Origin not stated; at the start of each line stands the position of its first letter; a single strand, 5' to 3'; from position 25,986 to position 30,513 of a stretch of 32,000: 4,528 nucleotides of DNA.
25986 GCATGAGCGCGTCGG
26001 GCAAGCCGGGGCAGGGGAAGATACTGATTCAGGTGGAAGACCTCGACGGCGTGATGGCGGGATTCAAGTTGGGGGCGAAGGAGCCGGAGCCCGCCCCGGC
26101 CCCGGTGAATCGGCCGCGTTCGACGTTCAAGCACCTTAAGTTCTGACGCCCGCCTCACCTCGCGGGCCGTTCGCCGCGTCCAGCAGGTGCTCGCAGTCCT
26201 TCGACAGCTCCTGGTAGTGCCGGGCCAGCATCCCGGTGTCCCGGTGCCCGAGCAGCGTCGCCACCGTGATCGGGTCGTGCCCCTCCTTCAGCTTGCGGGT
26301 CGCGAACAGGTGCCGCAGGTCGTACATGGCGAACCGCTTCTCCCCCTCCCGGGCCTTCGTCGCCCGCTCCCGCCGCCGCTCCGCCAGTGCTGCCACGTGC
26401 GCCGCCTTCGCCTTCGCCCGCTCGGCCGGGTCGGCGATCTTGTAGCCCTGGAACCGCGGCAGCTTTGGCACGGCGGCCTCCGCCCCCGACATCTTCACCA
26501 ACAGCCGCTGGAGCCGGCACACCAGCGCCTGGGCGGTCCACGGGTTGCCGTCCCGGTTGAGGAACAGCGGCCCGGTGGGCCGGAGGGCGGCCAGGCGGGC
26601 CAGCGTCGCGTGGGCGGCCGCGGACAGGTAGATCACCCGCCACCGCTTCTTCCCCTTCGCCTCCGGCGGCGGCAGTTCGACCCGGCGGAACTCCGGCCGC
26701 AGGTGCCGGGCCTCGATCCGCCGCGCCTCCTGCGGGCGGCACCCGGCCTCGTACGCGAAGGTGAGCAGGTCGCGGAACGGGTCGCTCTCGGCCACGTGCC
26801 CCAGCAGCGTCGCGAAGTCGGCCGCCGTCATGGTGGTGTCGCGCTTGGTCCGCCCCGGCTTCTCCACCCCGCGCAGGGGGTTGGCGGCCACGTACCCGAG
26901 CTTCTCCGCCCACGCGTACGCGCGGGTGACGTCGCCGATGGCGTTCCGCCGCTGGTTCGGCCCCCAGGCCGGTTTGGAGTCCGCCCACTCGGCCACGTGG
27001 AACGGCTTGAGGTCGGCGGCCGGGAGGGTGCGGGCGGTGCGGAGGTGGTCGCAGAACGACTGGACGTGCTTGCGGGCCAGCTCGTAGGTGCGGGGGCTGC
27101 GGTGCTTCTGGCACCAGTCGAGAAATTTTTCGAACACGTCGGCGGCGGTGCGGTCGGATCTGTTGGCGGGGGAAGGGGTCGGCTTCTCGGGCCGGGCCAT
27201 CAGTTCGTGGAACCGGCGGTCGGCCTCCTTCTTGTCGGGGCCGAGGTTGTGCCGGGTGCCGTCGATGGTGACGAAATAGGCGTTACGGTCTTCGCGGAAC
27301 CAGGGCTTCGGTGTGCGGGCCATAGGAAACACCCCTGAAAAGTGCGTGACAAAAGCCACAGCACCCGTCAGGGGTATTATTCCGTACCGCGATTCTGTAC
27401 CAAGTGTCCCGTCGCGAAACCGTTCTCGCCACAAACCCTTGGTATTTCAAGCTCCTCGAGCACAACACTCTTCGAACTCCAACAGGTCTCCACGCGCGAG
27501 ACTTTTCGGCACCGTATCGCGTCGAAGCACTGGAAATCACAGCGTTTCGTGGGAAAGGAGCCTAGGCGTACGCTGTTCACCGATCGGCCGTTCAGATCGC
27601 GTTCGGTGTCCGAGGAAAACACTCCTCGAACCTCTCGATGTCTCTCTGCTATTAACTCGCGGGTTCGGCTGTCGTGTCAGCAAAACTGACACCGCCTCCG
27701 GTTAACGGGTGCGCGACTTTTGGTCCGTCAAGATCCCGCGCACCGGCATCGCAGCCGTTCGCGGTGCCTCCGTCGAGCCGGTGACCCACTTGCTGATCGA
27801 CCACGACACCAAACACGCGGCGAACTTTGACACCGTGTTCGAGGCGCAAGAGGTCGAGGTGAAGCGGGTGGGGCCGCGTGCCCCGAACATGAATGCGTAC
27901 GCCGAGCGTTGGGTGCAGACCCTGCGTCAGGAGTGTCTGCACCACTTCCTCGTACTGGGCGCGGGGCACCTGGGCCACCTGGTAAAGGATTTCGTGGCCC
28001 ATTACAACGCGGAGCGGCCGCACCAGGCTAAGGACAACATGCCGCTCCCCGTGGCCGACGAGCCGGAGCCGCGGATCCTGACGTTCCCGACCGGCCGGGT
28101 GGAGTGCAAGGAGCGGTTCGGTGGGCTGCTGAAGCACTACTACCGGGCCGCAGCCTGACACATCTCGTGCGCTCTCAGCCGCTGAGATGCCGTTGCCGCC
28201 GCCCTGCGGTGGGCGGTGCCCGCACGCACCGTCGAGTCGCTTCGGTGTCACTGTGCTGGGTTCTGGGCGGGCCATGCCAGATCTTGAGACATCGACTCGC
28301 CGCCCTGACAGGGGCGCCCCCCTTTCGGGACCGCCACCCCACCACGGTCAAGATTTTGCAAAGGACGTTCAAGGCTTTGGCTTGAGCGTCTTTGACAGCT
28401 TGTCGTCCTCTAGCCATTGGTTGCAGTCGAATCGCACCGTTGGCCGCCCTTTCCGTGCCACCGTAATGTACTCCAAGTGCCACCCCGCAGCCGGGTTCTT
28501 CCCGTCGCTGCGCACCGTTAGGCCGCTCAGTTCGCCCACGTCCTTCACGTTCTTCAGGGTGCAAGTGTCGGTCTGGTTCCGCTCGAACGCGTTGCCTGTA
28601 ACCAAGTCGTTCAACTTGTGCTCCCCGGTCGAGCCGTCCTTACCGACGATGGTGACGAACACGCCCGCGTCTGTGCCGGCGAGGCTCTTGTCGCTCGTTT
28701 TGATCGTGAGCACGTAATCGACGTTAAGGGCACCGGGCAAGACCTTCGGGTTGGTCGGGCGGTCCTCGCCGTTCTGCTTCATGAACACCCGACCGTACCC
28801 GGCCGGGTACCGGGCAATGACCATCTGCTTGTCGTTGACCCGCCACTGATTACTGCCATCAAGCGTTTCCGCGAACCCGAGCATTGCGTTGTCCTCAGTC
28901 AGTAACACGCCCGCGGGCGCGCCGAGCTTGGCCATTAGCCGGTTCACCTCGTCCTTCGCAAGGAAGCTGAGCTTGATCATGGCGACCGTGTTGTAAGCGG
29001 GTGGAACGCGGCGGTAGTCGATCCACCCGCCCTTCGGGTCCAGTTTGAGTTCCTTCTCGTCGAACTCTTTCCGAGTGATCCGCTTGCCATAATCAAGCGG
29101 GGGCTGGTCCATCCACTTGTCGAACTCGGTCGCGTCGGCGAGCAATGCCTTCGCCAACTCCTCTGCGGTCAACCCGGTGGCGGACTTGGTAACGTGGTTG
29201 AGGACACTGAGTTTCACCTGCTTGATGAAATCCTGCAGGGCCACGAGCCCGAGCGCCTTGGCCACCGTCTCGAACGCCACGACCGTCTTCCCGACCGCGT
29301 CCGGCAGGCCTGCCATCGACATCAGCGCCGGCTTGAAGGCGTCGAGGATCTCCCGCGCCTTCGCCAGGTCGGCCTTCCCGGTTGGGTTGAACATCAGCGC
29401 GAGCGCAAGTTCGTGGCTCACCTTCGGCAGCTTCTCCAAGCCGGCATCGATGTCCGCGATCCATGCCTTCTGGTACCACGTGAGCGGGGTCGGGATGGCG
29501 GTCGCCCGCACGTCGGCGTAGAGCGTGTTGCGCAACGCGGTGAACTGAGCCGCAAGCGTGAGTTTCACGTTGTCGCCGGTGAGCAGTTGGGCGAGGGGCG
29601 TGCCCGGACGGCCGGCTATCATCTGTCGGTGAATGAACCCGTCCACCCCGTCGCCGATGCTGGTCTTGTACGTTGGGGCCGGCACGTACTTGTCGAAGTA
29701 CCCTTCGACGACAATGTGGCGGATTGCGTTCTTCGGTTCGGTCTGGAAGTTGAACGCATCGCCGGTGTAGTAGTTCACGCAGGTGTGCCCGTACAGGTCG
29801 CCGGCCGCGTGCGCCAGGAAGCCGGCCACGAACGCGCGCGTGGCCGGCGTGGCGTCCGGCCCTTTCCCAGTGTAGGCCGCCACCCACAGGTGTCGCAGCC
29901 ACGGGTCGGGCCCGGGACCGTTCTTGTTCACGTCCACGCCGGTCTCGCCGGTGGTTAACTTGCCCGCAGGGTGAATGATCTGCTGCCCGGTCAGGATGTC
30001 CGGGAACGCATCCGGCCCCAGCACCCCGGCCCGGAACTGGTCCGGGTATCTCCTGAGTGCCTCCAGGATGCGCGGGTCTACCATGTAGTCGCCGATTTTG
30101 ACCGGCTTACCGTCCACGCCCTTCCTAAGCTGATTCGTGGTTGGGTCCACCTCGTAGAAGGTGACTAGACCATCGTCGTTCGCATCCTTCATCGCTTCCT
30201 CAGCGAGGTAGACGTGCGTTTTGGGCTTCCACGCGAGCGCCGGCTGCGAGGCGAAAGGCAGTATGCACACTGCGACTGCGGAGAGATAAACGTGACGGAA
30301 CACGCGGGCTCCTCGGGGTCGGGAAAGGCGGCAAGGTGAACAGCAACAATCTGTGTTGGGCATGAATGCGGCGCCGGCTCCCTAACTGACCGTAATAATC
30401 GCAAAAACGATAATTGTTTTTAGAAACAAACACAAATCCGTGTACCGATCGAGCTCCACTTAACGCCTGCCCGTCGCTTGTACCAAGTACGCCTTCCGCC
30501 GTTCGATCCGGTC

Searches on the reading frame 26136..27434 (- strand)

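Call 25: search_protein_families(library=pfam, proteins=[window:26136-27434:-], max_evalue=0.001)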
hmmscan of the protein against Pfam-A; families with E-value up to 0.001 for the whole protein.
window:26136-27434:- (432 aa): 1 family
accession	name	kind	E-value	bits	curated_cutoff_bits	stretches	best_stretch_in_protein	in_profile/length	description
PF00589.27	Phage_integrase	-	4.4e-13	49.8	27.1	2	354-411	113-169/172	Phage integrase family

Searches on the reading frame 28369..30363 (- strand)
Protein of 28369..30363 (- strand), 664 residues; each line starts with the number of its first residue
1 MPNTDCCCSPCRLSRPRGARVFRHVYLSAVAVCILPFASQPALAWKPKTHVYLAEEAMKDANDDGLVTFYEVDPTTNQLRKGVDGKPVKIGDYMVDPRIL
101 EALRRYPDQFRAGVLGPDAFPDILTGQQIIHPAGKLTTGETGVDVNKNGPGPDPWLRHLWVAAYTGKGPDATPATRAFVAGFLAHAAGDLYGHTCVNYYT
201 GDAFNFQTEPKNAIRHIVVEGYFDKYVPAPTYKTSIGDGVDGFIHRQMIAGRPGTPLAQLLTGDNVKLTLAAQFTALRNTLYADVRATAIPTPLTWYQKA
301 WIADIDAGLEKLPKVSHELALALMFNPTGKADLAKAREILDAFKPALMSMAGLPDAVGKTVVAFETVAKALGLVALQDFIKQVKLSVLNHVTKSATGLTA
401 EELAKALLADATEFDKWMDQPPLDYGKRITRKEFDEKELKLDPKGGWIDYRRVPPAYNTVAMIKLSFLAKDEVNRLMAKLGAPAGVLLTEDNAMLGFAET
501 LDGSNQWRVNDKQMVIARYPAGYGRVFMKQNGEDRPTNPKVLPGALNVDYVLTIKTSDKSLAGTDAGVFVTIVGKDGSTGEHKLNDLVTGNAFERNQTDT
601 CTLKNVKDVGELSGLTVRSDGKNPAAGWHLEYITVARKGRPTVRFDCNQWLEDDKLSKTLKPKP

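Call 25: search_protein_families(library=pfam, proteins=[window:28369-30363:-], max_evalue=0.001)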
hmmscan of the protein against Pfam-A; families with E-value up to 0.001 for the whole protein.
window:28369-30363:- (664 aa): 1 family
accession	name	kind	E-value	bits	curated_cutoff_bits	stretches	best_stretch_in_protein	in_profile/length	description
PF01477.28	PLAT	-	3.1e-19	70.3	23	1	550-655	1-108/117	PLAT/LH2 domain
